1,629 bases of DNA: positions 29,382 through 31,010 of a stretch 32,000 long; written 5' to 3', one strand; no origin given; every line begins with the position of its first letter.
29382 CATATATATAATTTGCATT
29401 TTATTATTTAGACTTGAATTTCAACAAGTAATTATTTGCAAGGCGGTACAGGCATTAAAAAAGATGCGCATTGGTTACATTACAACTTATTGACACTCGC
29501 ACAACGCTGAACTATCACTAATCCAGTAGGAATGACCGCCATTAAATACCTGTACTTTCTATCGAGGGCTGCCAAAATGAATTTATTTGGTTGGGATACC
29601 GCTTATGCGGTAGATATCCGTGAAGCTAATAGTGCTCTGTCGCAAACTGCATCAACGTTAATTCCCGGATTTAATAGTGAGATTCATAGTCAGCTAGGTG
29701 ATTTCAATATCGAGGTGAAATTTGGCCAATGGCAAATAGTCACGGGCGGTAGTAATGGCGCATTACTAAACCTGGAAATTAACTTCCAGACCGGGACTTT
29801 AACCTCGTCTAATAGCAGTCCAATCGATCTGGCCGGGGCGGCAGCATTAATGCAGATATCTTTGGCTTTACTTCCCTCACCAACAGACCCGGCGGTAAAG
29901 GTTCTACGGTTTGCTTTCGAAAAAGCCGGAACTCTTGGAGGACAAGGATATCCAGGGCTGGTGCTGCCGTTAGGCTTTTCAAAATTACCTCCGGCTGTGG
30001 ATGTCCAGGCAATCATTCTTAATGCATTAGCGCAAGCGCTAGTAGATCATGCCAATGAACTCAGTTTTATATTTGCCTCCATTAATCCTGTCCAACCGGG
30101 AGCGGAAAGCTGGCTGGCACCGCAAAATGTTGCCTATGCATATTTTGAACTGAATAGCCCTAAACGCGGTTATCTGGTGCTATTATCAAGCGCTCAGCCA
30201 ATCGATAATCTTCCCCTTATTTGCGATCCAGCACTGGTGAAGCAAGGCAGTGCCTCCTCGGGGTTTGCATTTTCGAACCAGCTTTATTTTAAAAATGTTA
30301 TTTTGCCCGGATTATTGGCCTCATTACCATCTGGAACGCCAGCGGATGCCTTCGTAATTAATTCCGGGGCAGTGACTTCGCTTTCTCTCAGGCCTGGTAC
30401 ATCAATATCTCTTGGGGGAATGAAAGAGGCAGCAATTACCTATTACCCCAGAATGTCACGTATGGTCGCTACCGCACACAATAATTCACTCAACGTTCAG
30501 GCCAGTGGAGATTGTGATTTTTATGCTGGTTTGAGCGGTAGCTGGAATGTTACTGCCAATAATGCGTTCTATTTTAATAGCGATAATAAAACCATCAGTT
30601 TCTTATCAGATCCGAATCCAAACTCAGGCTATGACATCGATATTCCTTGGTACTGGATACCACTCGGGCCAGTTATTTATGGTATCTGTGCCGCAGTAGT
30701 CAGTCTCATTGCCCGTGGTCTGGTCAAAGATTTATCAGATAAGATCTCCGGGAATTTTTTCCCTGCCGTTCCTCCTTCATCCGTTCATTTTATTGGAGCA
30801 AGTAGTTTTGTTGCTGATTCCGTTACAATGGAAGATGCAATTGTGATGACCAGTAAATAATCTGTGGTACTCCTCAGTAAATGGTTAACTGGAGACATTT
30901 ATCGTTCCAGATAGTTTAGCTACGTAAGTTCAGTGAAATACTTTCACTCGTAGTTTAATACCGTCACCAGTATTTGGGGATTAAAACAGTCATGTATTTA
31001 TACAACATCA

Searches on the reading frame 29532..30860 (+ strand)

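Call 51: search_protein_families(library=pfam, proteins=[window:29532-30860:+], max_evalue=0.00001)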
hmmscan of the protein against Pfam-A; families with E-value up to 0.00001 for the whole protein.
window:29532-30860:+ (442 aa): 1 family
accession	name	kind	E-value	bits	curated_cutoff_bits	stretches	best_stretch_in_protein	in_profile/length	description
PF06597.16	Clostridium_P47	-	1.9e-13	50.6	27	1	19-330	2-314/461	Clostridium P-47 protein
